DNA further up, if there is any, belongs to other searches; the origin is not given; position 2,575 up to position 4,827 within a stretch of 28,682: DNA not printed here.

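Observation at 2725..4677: Soluble MCP with two complete signalling domains in one polypeptide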

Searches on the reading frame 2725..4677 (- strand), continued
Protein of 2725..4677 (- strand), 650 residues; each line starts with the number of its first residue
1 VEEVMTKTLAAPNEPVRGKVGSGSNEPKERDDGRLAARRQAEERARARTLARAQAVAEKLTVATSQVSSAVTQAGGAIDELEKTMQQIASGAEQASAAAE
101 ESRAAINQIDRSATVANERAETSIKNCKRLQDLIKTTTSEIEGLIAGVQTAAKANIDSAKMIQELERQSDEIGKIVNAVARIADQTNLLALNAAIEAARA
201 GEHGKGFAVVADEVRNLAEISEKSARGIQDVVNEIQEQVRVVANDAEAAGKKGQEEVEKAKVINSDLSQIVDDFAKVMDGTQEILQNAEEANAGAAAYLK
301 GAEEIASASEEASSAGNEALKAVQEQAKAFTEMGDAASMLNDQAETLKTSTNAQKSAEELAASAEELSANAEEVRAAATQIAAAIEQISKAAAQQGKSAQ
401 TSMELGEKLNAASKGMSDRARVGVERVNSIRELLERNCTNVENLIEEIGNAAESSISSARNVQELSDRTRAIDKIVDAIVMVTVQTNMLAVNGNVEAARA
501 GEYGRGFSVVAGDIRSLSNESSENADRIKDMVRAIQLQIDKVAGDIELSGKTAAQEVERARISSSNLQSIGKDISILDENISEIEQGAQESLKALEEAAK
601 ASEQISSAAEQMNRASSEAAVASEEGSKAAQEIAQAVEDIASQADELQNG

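Call 26: find_related_loci(query=window:2728-4665:-, collection=genome_contigs, flank=10000)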
Query window:2728-4665:- (646 aa) in genome_contigs; peptide patterns used: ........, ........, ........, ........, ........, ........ (x = any residue, [..] = any of these).
121 stretches matched a pattern; 16 encode a relative of the query (tblastn E <= 1e-3); 14 distinct loci.
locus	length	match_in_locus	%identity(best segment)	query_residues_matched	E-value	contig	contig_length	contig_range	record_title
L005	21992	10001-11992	68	3-646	0e+0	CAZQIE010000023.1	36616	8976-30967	MAG TPA_asm: uncultured Opitutales bacterium isolate binchicken_co135_15 genome assembly, contig: NODE_2225_length_36616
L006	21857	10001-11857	74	28-646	0e+0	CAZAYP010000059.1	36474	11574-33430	MAG TPA_asm: uncultured Verrucomicrobiota bacterium isolate SRP272421_co3_169 genome assembly, contig: NODE_1800_length_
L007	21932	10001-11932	68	3-646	0e+0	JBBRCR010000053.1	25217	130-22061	MAG: Opitutales bacterium isolate Co_metawrap_2411 Cmw_2411_k141_7165694_length_25217_cov_7.5838, whole genome shotgun s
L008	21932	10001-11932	68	3-646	0e+0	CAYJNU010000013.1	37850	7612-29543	MAG TPA_asm: uncultured Verrucomicrobiota bacterium isolate ERP124720_co1_187 genome assembly, contig: NODE_1491_length_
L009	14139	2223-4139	66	11-646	0e+0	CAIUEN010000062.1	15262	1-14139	MAG: uncultured Verrucomicrobiales bacterium isolate Ki1-2-7m_bin-060 genome assembly, contig: bin-060:062/535, whole ge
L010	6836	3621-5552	67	3-646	0e+0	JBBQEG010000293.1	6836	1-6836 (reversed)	MAG: Opitutales bacterium isolate Co_metawrap_1116 Cmw_1116_k141_18226460_length_6836_cov_9.8500, whole genome shotgun s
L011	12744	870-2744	68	20-645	0e+0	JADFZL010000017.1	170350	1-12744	MAG: Candidatus Riflebacteria bacterium isolate nHGRbin4 nHGR_bin4_NODE_17_length_170350_cov_27.467481, whole genome sho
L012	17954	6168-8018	67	30-646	0e+0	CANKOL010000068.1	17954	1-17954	MAG: Sandaracinaceae bacterium isolate RH-9nov16-262 genome assembly, contig: RH-9nov16-C-C6118, whole genome shotgun se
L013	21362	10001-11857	66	28-646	0e+0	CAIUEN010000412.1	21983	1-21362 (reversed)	MAG: uncultured Verrucomicrobiales bacterium isolate Ki1-2-7m_bin-060 genome assembly, contig: bin-060:412/535, whole ge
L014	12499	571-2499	62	3-646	0e+0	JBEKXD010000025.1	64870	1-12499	MAG: Polyangiaceae bacterium isolate SPRUCE 643 SPRUCE_643_25, whole genome shotgun sequence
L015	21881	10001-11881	65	18-646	0e+0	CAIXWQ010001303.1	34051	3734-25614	MAG: uncultured delta proteobacterium isolate MJ-time_bin-4440 genome assembly, contig: bin-4440:1303/1422, whole genome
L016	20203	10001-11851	65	30-646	0e+0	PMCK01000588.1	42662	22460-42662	MAG: Myxococcales bacterium isolate fen_1139 73.20120700_E3M.180_contig_83993, whole genome shotgun sequence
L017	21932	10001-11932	61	3-646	0e+0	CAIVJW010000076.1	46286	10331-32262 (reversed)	MAG: uncultured delta proteobacterium isolate KTt_bin-2109 genome assembly, contig: bin-2109:076/455, whole genome shotg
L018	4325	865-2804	64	3-646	0e+0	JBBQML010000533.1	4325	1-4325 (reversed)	MAG: Verrucomicrobiota bacterium isolate Co_metawrap_420 Cmw_420_k141_17530489_length_4325_cov_7.9933, whole genome shot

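Call 29: predict_structure(alignment_id=A1)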
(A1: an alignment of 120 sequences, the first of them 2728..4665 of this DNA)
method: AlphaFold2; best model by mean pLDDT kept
length: 646 residues; sequences in the alignment: 120
mean_pLDDT: 89.4   pTM: 0.61
mean pLDDT of the five models: 89.4, 88.4, 86.8, 86.7, 85.8
residues with pLDDT >= 90: 475; 70-90: 140; 50-70: 8; < 50: 23
segments of 3 or more residues with pLDDT < 50: 1-22
pLDDT, mean of each block of 10 residues (from residue 1): 37 37 52 77 81 87 91 93 94 95 96 96 94 93 93 93 93 94 92 85 89 94 94 92 91 93 95 96 96 95 94 93 92 88 80 85 89 92 95 94 95 96 95 94 92 91 92 93 91 84 88 94 94 93 92 91 93 95 96 95 95 94 90 88 79
secondary structure, 60 per line:
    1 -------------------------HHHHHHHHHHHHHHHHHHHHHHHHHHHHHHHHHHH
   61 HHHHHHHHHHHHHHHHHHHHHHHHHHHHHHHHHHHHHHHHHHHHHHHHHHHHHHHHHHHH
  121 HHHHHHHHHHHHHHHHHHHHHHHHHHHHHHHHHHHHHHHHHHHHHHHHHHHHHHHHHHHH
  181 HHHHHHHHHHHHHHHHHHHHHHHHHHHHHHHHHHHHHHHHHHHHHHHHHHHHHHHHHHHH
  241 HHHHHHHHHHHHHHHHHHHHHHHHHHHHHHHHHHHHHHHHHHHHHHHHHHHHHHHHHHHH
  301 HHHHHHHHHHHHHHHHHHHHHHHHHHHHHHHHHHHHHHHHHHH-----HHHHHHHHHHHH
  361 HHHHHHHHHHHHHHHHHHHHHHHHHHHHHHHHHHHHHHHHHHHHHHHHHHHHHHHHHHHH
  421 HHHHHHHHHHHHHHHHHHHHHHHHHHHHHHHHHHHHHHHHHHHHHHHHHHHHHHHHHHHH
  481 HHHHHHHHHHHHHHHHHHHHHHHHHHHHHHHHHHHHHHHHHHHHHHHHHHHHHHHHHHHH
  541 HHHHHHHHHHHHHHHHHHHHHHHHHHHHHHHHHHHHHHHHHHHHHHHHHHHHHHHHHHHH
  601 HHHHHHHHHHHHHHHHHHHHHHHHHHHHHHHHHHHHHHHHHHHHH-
elements in order: H26-343 H349-645

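Call 36: fold_search(model_id=the predicted structure, library=pdb)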
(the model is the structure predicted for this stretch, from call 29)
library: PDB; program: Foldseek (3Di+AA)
matches with E <= 10: 610; with E <= 0.001: 8
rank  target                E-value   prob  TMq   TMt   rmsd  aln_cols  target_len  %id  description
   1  9a65_A                2.0e-06  1.00  0.38  0.42  125.4       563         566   17  Integrative model of YVAQ-MCPB by crosslinking MS and deep learning (released 2024-09-18)
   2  9a69_B                2.9e-05  1.00  0.39  0.38   8.6       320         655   24  Integrative model of MCPB-MCPC by crosslinking MS and deep learning (released 2024-09-18)
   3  8c5v_I                3.8e-05  1.00  0.19  0.23  110.4       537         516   20  Chemotaxis core signalling unit from E protein lysed E. coli cells (released 2023-09-13)
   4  9a65_B                1.3e-04  1.00  0.45  0.44   8.7       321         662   23  Integrative model of YVAQ-MCPB by crosslinking MS and deep learning (released 2024-09-18)
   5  8w20_A                2.8e-04  0.97  0.15  0.13  75.2       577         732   15  Umb1 umbrella toxin particle (released 2024-04-17)
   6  3zx6_B                4.4e-04  1.00  0.18  0.35  14.0       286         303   26  Structure of Hamp(AF1503)-Tsr fusion - Hamp (A291V) mutant (released 2012-02-29)
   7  3zx6_A                5.9e-04  1.00  0.23  0.48  11.9       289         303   25  Structure of Hamp(AF1503)-Tsr fusion - Hamp (A291V) mutant (released 2012-02-29)
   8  2ch7_A                7.2e-04  1.00  0.42  0.84   2.9       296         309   25  Crystal structure of the cytoplasmic domain of a bacterial chemoreceptor from Thermotoga maritima (released 2006-04-18)
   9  9qe0_A                2.0e-03  0.95  0.20  0.10  88.4       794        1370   10  Neobacillus vireti Wadjet-II JetABC dimer (released 2025-06-25)
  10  2ch7_B                2.5e-03  1.00  0.42  0.85   2.9       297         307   24  Crystal structure of the cytoplasmic domain of a bacterial chemoreceptor from Thermotoga maritima (released 2006-04-18)
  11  3g67_A                2.9e-03  1.00  0.18  0.38   9.5       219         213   27  Crystal Structure of a Soluble Chemoreceptor from Thermotoga maritima (released 2009-07-28)
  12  3g6b_A                5.3e-03  1.00  0.19  0.36   9.3       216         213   25  Crystal structure of a Soluble Chemoreceptor from Thermotoga maritima Asn217Ile mutant (released 2009-07-28)
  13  3g67_B                6.6e-03  1.00  0.21  0.47   8.5       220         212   27  Crystal Structure of a Soluble Chemoreceptor from Thermotoga maritima (released 2009-07-28)
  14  8b21_A                7.2e-03  0.20  0.08  0.07  58.9       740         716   12  Time-resolved structure of K+-dependent Na+-PPase from Thermotoga maritima 0-60-seconds post reaction initiation with  (released 2024-01-17)
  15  9g8j_C                7.5e-03  0.21  0.08  0.07  58.1       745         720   11  Structure of K+-dependent Na+-PPase from Thermotoga maritima in complex with zoledronate (released 2025-06-04)
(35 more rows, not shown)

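Call 49: search_protein_families(library=ncbifam, proteins=[window:2728-4665:-], max_evalue=0.001)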
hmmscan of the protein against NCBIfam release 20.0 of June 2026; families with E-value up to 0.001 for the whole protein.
window:2728-4665:- (646 aa): 8 families
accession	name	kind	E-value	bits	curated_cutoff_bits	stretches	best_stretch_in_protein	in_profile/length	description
NF058645.1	MCPCtpMPsAe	equivalog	1.8e-41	142.5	900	2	45-321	272-541/558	methyl-accepting chemotaxis protein CtpM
NF050802.1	AspChtxCcaA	equivalog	1.1e-31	110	1300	2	124-286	528-686/700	aspartate chemotaxis receptor CcaA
NF041847.1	transduc_aer2_vibrio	equivalog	8.1e-30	103.7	1200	2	47-320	498-750/804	aerotaxis transducer Aer2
NF007309.0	PRK09793.1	equivalog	5.7e-29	101.5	903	2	61-315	264-490/533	methyl-accepting chemotaxis protein IV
NF047851.1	MCPCitTducer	equivalog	1.8e-27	96.6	900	2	361-634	267-512/553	methyl-accepting chemotaxis citrate transducer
NF011622.0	PRK15048.1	equivalog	2.6e-27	96.2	900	2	56-249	261-440/553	methyl-accepting chemotaxis protein II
NF011615.0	PRK15041.1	equivalog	1.9e-26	92.9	947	2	155-255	348-448/554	methyl-accepting chemotaxis protein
TIGR02168.1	SMC_prok_B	equivalog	2.8e-06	25.4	567.35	1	218-470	186-435/1181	chromosome segregation protein SMC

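Call 54: search_dna_similar(query=window:2728-4665:-, collection=plasmids, mode=protein, max_evalue=1e-30, max_rows=25)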
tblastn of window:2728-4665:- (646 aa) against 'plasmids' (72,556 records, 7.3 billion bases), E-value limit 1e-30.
Records with a match: 11; places in all: 11; records where one place covers at least 80% of the query: 2.
Best place of each record, by identity: <60% 11.
By first word of the organism name: Azospirillum 7; Methylosinus 2; Eleftheria 1; Sphaerotilus 1.
By predicted mobility (MOB-suite, as given by PLSDB): non-mobilizable 9; mobilizable 2.
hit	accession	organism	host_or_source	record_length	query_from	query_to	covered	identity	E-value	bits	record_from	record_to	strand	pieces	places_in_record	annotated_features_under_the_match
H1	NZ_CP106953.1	Eleftheria terrae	soil sample,soil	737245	53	570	80%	47.7%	6e-67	246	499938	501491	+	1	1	methyl-accepting chemotaxis protein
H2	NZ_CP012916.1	Azospirillum brasilense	Digitaria eriantha,microbe,root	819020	54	561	79%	43.0%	7e-53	204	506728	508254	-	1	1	methyl-accepting chemotaxis protein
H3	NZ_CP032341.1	Azospirillum brasilense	soil sample,Agricultural field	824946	54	561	79%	43.0%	7e-53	204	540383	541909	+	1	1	methyl-accepting chemotaxis protein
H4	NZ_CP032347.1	Azospirillum brasilense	soil sample,Agricultural field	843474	62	561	77%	43.5%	6e-53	204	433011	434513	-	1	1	methyl-accepting chemotaxis protein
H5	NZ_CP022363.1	Azospirillum sp. TSH58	single cell,paddy soils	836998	62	580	80%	41.8%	5e-50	196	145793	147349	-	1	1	methyl-accepting chemotaxis protein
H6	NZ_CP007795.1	Azospirillum argentinense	Triticum aestivum L.,Root,wheat ...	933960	62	566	78%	42.8%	1e-50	197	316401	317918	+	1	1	methyl-accepting chemotaxis protein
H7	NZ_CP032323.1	Azospirillum argentinense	soil sample,Agricultural field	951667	62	566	78%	42.6%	5e-51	198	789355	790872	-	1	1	methyl-accepting chemotaxis protein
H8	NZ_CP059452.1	Azospirillum brasilense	Prokaryotes,soil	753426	54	543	76%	43.6%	5e-52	201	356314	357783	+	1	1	methyl-accepting chemotaxis protein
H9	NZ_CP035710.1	Sphaerotilus sulfidivorans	cell culture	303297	413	645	36%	44.2%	4e-34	147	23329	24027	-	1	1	methyl-accepting chemotaxis protein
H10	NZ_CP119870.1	Methylosinus trichosporium OB3b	Whole Organism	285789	415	571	24%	48.4%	6e-31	137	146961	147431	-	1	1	methyl-accepting chemotaxis protein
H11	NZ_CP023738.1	Methylosinus trichosporium OB3b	isolate,soil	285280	415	571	24%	48.4%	6e-31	137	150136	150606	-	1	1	none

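Call 55: get_annotated_region(hit=H2, flank=9000)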
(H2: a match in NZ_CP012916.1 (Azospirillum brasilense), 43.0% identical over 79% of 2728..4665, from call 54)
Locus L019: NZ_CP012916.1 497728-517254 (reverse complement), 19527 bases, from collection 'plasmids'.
description: Azospirillum brasilense strain Sp 7 plasmid ABSP7_p2, complete sequence
organism: Azospirillum brasilense (NCBI taxid 192)
taxonomy: Bacteria; Pseudomonadota; Alphaproteobacteria; Rhodospirillales; Azospirillaceae; Azospirillum; Azospirillum brasilense
host: -; source: Digitaria eriantha,microbe,root; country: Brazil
typing (MOB-suite, as given by PLSDB): non-mobilizable
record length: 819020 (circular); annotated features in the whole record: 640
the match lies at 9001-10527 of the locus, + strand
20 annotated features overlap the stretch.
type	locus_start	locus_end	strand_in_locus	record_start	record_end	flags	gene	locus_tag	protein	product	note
CDS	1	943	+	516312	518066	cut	-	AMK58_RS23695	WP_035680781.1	ABC transporter substrate-binding protein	-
CDS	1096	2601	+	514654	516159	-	glpK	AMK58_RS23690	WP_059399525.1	glycerol kinase GlpK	GO:0006071 - glycerol metabolic process [Evidence IEA]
CDS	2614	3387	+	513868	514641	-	-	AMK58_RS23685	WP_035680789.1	glucose 1-dehydrogenase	-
CDS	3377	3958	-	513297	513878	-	-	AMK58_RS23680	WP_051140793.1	AAA family ATPase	-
CDS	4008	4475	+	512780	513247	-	-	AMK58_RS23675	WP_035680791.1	flavodoxin family protein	-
CDS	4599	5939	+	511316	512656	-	gltA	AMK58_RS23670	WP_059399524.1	citrate synthase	GO:0006099 - tricarboxylic acid cycle [Evidence IEA]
CDS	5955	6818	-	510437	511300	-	-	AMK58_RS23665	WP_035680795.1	aldose 1-epimerase family protein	-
CDS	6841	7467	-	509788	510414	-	-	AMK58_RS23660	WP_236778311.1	MarC family protein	-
CDS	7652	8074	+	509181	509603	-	-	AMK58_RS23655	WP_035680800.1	response regulator transcription factor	-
CDS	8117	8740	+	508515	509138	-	-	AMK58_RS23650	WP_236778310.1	chemotaxis protein CheC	-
CDS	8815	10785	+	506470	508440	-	-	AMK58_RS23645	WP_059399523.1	methyl-accepting chemotaxis protein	GO:0007165 - signal transduction [Evidence IEA]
CDS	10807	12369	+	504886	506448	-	-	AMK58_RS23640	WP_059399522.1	chemotaxis protein CheW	GO:0006935 - chemotaxis [Evidence IEA]; GO:0007165 - signal transduction [Evidence IEA]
CDS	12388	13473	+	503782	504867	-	cheB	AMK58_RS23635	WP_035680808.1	chemotaxis-specific protein-glutamate methyltransferase CheB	GO:0006935 - chemotaxis [Evidence IEA]; GO:0000160 - phosphorelay signal transduction system [Evidence IEA]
CDS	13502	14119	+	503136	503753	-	-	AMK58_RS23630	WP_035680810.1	HEAT repeat domain-containing protein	-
CDS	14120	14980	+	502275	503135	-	-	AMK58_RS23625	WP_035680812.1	protein-glutamate O-methyltransferase CheR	GO:0032259 - methylation [Evidence IEA]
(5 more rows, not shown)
